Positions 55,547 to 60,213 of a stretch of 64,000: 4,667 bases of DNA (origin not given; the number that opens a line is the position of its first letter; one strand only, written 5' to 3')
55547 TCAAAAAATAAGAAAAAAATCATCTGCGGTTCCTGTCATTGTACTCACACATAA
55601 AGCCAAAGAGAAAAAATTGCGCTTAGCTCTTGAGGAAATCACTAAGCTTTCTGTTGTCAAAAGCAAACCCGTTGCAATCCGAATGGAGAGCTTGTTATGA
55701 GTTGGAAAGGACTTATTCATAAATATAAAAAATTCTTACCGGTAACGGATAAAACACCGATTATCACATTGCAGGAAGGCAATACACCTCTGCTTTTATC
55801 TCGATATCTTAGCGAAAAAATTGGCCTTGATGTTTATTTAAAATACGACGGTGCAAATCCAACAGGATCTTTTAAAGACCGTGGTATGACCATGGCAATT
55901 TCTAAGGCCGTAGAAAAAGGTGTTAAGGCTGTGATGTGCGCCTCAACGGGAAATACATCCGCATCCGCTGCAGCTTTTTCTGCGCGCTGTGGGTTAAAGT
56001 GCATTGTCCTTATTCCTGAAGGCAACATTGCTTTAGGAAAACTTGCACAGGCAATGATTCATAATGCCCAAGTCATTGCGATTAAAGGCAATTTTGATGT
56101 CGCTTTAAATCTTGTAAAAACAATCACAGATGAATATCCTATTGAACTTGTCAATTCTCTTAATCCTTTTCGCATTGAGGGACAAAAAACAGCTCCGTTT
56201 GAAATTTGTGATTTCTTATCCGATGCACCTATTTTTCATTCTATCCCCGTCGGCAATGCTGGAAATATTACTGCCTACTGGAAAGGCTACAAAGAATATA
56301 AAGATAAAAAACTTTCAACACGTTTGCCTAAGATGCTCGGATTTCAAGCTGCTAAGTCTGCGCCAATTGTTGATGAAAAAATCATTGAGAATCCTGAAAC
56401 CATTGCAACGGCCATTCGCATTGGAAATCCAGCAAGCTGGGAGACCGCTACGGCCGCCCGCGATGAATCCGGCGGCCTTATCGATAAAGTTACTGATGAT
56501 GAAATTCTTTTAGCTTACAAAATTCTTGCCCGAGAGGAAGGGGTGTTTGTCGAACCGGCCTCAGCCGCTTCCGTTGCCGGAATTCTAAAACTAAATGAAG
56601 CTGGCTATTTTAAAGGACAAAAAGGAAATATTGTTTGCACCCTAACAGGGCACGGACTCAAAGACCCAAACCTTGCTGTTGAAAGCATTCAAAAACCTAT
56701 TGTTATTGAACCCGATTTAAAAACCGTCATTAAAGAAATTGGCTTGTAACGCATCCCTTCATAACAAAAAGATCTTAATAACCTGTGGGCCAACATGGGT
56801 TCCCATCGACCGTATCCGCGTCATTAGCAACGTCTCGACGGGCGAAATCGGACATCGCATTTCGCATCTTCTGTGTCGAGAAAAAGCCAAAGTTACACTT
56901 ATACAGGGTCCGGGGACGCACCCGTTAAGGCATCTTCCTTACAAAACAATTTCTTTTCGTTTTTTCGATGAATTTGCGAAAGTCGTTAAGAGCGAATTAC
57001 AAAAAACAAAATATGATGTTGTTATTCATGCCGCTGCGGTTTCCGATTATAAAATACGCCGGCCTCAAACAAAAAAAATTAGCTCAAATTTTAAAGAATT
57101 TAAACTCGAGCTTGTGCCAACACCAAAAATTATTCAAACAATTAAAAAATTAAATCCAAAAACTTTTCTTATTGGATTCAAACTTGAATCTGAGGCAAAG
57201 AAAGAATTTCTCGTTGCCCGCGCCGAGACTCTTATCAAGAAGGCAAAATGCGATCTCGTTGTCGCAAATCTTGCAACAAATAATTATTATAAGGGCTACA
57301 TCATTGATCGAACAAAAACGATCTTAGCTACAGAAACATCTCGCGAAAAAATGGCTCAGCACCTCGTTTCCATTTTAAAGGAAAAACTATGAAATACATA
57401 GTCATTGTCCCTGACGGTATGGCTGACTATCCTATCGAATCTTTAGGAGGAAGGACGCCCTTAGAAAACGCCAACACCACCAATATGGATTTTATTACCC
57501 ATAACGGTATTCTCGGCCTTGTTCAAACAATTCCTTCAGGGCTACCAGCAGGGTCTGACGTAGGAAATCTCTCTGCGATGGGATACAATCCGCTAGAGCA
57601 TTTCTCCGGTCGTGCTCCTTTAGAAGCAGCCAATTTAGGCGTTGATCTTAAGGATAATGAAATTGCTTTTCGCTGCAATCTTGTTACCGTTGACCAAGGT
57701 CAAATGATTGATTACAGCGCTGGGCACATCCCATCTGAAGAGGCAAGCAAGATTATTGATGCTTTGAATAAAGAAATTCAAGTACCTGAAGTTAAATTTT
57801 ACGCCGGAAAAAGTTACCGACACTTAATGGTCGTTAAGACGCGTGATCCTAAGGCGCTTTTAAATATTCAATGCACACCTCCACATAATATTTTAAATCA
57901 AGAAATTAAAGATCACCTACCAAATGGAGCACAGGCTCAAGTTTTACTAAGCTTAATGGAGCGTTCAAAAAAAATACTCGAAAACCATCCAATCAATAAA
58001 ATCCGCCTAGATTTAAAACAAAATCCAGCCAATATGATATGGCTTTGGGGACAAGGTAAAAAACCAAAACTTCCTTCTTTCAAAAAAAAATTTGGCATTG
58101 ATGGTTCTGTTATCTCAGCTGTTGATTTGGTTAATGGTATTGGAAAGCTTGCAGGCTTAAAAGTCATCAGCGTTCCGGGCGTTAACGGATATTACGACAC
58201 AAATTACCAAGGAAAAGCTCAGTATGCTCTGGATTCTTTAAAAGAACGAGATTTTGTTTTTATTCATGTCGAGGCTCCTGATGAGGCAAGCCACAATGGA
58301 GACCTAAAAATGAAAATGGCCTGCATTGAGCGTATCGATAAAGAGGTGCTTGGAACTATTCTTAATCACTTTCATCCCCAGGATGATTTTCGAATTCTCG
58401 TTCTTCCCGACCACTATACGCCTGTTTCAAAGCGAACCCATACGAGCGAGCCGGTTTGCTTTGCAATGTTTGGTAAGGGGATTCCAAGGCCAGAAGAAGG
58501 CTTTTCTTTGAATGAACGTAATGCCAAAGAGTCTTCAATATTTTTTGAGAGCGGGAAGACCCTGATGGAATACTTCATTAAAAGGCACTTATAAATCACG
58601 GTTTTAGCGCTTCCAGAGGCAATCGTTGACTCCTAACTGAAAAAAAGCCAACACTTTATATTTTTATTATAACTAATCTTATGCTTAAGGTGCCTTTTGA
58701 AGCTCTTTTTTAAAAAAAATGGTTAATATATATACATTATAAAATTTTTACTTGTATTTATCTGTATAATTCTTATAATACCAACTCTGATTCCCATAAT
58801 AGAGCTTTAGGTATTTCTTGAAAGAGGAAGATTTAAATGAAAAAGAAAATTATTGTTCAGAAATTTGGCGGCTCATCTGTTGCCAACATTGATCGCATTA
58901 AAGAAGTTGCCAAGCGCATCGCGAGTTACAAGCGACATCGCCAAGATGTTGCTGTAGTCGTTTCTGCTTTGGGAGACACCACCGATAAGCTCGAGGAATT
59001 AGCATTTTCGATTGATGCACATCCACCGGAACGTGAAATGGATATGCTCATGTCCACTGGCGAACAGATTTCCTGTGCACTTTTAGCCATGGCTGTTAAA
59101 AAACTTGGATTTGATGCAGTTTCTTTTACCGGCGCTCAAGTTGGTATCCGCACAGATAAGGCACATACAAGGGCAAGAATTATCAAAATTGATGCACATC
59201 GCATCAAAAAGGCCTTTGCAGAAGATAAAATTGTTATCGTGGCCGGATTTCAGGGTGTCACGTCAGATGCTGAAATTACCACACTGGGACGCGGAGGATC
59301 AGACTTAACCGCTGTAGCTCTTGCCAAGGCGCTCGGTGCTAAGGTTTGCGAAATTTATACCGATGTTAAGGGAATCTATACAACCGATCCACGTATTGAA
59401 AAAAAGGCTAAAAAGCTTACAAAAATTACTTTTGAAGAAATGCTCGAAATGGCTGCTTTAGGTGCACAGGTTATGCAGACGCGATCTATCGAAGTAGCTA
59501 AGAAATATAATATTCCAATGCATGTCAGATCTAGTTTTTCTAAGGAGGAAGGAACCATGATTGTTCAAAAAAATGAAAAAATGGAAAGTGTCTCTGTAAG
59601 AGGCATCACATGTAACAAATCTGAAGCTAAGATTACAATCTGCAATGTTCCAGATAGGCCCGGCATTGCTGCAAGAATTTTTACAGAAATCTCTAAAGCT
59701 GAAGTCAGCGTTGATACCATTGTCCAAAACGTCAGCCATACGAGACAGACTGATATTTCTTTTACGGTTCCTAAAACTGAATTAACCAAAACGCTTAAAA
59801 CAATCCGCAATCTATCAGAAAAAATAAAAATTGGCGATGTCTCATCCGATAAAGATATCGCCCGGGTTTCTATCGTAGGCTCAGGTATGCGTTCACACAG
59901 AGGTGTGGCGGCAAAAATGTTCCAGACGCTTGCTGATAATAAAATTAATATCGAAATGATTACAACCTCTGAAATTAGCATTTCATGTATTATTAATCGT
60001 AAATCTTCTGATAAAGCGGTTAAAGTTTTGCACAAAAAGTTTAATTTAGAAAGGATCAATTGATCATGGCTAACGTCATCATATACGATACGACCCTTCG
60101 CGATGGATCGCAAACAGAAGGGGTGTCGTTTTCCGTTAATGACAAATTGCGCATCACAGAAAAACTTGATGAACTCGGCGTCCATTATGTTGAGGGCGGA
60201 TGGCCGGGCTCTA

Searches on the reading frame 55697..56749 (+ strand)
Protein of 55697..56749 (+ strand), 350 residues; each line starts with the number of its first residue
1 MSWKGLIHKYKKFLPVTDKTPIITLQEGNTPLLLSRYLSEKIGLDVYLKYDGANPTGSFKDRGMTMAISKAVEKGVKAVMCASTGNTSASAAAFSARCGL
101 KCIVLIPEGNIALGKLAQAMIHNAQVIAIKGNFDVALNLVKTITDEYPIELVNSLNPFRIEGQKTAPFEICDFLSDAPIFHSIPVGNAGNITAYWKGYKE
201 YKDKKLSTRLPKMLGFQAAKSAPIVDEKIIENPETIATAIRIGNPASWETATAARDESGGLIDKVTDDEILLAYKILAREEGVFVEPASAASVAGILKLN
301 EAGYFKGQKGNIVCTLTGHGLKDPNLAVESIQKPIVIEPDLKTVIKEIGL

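Call 81: search_protein_families(library=pfam, proteins=[window:55697-56749:+], max_evalue=0.0001)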
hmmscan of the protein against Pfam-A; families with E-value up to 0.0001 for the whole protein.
window:55697-56749:+ (350 aa): 1 family
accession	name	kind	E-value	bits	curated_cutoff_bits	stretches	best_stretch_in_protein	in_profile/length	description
PF00291.31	PALP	-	3.1e-65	220.9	35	1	23-318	1-295/295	Pyridoxal-phosphate dependent enzyme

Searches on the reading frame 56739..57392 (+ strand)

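Call 81: search_protein_families(library=pfam, proteins=[window:56739-57392:+], max_evalue=0.0001)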
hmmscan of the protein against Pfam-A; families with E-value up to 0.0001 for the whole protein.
window:56739-57392:+ (217 aa): 1 family
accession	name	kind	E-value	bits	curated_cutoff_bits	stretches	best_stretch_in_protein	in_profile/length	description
PF04127.22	DFP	-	2.3e-41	142.1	22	1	7-182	1-172/186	DNA/pantothenate metabolism flavoprotein C-terminal domain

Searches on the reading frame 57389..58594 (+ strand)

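Call 81: search_protein_families(library=pfam, proteins=[window:57389-58594:+], max_evalue=0.0001)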
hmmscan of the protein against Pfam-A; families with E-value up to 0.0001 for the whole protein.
window:57389-58594:+ (401 aa): 2 families
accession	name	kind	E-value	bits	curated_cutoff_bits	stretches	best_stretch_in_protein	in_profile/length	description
PF10143.14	PhosphMutase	-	1.9e-56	191.1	21.5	1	39-203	3-170/170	2,3-bisphosphoglycerate-independent phosphoglycerate mutase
PF01676.23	Metalloenzyme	-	2e-39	136.1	24.3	1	1-375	1-228/252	Metalloenzyme superfamily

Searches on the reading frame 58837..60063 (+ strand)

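Call 81: search_protein_families(library=pfam, proteins=[window:58837-60063:+], max_evalue=0.0001)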
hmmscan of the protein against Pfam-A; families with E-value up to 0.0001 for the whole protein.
window:58837-60063:+ (408 aa): 4 families
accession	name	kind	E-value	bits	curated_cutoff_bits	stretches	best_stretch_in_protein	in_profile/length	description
PF00696.33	AA_kinase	-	2e-52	178.7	24.9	1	4-232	1-234/234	Amino acid kinase family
PF22468.2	ACT_9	-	1.1e-37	128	27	2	344-402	1-61/61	ACT domain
PF13840.12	ACT_7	-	1.6e-19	69.9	27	1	337-400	2-65/65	ACT domain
PF01842.31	ACT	-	1.1e-16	60.7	27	2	268-326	4-64/66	ACT domain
